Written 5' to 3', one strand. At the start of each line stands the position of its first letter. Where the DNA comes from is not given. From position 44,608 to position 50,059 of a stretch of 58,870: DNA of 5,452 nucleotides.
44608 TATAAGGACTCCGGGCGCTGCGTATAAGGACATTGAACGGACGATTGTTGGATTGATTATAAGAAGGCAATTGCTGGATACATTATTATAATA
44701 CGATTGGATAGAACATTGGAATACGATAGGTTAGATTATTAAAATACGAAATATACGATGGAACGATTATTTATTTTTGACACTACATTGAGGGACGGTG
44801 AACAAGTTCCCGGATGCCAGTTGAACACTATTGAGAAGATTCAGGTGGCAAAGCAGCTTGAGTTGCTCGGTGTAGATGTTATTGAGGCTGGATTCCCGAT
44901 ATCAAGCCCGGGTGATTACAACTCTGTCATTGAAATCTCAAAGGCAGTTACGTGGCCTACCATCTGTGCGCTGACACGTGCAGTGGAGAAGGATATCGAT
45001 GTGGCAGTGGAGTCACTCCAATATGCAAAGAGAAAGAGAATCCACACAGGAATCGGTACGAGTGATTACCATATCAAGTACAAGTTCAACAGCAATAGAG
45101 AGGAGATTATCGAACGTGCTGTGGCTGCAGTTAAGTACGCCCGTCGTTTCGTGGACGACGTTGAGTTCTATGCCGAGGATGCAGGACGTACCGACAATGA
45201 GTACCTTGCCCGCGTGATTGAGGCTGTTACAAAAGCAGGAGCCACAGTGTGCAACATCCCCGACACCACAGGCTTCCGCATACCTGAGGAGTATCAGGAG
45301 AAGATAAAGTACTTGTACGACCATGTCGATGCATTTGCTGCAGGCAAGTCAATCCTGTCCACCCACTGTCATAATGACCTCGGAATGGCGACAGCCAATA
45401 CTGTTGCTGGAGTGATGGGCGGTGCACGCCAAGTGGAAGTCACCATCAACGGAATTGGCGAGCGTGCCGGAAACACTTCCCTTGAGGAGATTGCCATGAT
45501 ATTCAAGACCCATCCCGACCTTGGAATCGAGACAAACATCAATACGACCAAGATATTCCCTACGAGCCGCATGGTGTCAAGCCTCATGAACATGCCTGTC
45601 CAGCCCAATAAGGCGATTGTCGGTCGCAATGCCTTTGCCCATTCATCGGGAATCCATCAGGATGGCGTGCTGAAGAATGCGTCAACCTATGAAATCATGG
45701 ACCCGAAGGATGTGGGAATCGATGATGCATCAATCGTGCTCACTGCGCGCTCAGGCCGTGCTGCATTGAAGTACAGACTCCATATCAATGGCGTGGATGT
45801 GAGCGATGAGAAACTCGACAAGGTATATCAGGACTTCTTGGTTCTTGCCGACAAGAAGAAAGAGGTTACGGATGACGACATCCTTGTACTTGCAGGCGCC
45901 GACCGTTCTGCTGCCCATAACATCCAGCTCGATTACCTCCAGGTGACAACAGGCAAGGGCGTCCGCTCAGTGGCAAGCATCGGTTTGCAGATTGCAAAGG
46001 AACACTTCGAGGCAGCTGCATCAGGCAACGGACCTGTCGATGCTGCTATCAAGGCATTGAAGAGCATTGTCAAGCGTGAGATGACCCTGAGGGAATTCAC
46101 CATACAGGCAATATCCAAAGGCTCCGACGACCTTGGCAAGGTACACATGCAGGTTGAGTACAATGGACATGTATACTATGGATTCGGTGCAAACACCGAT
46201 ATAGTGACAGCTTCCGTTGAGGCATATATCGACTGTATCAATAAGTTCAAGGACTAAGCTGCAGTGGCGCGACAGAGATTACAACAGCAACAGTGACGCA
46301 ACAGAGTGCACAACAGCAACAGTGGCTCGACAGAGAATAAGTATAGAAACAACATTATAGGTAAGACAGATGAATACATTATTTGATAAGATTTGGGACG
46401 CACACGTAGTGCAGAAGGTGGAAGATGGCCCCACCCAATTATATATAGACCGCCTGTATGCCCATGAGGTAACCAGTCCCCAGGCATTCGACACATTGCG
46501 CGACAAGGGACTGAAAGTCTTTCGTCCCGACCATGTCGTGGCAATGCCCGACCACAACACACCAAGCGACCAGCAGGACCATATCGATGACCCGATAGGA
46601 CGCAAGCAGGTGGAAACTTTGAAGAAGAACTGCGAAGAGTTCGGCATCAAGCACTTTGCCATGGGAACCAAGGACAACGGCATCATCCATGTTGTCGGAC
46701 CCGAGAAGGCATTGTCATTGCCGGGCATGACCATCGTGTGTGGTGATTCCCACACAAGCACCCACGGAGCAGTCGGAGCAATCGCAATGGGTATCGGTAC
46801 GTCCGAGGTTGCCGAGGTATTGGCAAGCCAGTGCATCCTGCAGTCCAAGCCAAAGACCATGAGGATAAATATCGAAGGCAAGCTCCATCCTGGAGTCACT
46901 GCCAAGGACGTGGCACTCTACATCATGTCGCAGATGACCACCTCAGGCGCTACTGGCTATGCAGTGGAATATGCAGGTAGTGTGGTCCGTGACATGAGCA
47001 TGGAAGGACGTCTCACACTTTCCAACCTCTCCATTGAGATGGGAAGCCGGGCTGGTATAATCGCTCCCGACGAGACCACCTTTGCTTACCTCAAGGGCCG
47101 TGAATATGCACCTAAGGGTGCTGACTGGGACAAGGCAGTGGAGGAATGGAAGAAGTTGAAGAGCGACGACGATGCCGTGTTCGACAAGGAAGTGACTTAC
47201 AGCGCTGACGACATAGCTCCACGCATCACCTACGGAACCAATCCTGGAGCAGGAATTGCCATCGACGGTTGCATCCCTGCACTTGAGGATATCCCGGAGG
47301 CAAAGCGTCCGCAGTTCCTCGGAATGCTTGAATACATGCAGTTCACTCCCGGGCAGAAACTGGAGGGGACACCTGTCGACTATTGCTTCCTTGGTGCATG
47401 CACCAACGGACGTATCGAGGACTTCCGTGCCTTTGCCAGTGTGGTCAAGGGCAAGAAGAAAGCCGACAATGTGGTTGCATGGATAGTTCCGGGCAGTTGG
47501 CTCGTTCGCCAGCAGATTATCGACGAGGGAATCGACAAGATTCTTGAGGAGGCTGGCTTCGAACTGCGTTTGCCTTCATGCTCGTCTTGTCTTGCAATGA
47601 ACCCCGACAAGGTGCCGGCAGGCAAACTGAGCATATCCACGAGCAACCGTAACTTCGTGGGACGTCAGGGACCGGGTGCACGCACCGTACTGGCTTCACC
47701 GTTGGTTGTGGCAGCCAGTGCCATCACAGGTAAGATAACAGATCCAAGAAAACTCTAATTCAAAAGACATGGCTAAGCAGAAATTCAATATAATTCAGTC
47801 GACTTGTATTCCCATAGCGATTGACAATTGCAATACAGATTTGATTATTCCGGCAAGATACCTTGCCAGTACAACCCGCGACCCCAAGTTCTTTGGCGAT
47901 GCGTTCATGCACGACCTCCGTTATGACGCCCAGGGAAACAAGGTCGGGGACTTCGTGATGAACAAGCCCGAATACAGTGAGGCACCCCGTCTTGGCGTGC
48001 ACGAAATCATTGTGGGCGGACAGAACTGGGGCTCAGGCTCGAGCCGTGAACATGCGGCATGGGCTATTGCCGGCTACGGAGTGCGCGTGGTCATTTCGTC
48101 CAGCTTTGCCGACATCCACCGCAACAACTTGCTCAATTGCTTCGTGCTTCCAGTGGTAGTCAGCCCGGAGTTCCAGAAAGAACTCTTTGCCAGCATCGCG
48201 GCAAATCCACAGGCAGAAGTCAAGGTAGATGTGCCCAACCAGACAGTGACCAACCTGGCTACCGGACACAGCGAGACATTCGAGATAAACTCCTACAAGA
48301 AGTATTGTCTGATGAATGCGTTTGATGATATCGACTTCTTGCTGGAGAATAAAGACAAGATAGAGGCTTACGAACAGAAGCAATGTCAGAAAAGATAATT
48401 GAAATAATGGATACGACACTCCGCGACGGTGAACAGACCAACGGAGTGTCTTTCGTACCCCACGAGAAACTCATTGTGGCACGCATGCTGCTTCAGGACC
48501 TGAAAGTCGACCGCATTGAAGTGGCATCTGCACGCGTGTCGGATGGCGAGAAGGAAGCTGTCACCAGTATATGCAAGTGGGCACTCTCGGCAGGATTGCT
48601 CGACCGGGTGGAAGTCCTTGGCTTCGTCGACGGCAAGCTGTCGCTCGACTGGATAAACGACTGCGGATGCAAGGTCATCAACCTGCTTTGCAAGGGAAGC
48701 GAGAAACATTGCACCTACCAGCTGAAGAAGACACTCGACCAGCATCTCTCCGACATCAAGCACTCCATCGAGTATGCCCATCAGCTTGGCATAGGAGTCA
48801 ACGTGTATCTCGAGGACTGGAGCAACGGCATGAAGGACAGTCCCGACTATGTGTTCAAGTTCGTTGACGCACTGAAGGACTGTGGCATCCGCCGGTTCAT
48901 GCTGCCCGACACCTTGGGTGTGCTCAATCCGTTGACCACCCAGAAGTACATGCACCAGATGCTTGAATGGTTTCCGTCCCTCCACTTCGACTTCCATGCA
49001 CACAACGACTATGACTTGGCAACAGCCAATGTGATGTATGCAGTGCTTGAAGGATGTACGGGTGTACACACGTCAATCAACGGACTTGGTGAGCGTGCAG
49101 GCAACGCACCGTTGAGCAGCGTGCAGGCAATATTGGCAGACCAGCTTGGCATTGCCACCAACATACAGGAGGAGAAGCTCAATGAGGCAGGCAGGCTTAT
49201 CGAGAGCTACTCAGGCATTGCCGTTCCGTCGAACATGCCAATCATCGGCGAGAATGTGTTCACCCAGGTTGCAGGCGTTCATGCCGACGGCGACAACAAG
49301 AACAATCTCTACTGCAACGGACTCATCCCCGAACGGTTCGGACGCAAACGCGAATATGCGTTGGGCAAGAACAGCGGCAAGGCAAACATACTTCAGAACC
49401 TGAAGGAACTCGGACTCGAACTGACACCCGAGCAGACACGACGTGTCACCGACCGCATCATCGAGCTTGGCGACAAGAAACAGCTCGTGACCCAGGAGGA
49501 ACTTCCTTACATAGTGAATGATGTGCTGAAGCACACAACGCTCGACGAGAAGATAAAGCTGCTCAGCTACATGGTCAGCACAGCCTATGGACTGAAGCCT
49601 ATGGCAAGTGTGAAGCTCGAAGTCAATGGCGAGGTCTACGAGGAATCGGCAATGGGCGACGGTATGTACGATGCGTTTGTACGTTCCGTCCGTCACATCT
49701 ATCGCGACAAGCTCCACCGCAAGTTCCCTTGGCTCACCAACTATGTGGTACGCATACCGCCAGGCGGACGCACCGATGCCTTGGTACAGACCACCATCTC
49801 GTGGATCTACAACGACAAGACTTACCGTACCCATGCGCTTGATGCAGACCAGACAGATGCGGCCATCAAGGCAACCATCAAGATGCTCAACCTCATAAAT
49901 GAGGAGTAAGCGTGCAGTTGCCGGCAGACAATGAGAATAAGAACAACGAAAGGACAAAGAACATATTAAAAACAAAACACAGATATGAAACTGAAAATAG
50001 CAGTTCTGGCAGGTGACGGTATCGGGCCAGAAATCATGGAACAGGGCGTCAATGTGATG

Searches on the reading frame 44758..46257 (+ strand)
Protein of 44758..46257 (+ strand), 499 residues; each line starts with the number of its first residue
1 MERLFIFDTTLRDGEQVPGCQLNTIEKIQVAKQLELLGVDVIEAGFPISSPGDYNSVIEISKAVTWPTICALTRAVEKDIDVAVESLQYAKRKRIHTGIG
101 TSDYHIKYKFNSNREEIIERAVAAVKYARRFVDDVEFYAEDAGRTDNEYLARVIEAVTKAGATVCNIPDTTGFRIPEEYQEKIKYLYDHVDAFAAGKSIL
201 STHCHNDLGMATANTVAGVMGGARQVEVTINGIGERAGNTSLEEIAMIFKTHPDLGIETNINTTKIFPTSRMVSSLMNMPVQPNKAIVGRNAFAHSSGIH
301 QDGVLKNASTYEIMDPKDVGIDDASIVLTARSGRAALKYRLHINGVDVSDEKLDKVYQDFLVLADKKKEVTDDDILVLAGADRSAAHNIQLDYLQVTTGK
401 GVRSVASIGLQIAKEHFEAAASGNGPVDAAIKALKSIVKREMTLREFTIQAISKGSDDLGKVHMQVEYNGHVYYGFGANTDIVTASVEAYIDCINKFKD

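Call 38: search_protein_families(library=pfam, proteins=[window:44758-46257:+], max_evalue=0.0001)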
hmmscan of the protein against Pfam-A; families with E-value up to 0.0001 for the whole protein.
window:44758-46257:+ (499 aa): 4 families
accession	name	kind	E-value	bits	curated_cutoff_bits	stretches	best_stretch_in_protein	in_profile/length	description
PF00682.25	HMGL-like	-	8.4e-89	297.8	29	1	5-273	3-260/260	HMGL-like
PF08502.15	LeuA_dimer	-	5.9e-35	120.5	24.9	1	369-497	1-130/131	LeuA allosteric (dimerisation) domain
PF22617.1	HCS_D2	-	4.9e-26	91.4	27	1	287-368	1-82/82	Homocitrate synthase post-HMGL domain-like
PF22615.1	IPMS_D2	-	7.5e-05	23.4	27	0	293-341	4-65/66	Alpha-isopropylmalate synthase, post-catalytic domain-like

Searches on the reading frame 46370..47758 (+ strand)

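Call 38: search_protein_families(library=pfam, proteins=[window:46370-47758:+], max_evalue=0.0001)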
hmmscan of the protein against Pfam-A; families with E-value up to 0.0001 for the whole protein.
window:46370-47758:+ (462 aa): 1 family
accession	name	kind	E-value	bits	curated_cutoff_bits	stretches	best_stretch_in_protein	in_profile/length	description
PF00330.25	Aconitase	-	4.9e-161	537.2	28.7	1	6-454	1-463/463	Aconitase family (aconitate hydratase)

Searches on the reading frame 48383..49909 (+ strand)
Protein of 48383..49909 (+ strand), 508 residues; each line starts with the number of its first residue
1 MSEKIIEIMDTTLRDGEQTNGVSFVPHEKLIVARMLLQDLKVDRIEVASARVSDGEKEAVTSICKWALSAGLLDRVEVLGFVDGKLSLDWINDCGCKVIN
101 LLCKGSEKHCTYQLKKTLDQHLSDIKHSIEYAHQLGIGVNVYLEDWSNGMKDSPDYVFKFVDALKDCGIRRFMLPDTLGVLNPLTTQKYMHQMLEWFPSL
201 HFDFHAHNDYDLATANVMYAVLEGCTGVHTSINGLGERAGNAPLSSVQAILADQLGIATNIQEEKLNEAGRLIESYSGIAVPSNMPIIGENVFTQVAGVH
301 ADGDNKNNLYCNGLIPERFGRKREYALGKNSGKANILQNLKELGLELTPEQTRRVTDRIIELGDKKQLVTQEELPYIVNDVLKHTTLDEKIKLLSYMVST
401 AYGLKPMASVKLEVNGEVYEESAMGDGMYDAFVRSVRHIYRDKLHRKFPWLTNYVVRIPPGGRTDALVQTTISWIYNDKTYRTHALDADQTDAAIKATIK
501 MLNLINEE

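Call 38: search_protein_families(library=pfam, proteins=[window:48383-49909:+], max_evalue=0.0001)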
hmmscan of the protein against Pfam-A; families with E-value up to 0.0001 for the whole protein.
window:48383-49909:+ (508 aa): 3 families
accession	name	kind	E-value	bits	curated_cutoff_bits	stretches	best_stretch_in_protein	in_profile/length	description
PF00682.25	HMGL-like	-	3.3e-50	171.4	29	1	6-273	2-260/260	HMGL-like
PF08502.15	LeuA_dimer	-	1.1e-24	87.2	24.9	1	369-505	2-130/131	LeuA allosteric (dimerisation) domain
PF22617.1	HCS_D2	-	4.3e-13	49.9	27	1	287-367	1-82/82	Homocitrate synthase post-HMGL domain-like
